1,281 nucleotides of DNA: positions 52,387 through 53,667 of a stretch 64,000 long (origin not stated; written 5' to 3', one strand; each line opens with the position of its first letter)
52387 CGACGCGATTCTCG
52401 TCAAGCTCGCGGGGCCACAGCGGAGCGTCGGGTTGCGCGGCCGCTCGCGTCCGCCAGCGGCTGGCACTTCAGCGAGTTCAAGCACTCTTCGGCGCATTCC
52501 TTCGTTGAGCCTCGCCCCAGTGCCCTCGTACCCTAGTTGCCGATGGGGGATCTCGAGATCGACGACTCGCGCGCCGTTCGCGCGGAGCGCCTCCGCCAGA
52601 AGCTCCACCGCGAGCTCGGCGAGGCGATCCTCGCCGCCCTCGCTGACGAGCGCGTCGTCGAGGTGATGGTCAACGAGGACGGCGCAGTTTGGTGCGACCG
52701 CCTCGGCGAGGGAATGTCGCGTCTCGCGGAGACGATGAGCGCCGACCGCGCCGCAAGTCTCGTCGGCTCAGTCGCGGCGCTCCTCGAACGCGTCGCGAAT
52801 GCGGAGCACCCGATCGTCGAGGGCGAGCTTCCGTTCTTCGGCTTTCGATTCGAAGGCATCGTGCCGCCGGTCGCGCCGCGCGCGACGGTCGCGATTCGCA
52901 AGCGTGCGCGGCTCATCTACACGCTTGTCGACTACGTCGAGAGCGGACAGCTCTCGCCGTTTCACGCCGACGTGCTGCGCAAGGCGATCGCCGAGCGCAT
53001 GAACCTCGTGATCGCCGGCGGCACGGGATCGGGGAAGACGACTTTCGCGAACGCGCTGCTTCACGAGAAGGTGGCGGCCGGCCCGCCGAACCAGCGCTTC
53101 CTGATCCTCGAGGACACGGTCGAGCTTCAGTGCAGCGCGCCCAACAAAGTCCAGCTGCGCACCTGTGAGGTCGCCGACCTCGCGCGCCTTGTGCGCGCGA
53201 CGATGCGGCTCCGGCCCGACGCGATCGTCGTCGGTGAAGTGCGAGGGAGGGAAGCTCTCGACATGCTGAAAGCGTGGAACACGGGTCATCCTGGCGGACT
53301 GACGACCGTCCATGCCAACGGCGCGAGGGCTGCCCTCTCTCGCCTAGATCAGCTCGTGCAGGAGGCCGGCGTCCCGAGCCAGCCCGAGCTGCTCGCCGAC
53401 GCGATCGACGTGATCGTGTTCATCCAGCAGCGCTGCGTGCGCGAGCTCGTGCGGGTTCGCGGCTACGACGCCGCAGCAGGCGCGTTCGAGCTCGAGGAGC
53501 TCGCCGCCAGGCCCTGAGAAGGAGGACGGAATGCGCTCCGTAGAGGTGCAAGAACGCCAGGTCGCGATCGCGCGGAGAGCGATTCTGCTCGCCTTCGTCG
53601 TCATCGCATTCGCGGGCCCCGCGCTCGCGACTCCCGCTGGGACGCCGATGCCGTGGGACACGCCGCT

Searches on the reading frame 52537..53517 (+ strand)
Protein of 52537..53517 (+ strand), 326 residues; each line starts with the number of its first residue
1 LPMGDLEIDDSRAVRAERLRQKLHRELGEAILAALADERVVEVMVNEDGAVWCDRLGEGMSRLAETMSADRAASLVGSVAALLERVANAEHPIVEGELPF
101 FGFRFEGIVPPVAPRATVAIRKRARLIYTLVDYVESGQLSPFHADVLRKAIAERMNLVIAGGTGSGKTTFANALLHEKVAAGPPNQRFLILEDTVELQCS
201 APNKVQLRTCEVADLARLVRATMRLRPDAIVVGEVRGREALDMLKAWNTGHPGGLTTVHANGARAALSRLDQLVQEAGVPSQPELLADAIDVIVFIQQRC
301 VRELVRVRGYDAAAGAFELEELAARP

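Call 53: search_protein_families(library=pfam, proteins=[window:52537-53517:+], max_evalue=0.0001)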
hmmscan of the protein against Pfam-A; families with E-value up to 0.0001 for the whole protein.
window:52537-53517:+ (326 aa): 2 families
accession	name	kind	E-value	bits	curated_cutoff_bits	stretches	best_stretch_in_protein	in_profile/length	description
PF00437.27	T2SSE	-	8.7e-39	133.7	24.9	1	91-305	70-282/370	Type II/IV secretion system protein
PF01580.24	FtsK_SpoIIIE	-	1.6e-05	24.9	24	1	150-223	39-109/221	FtsK/SpoIIIE family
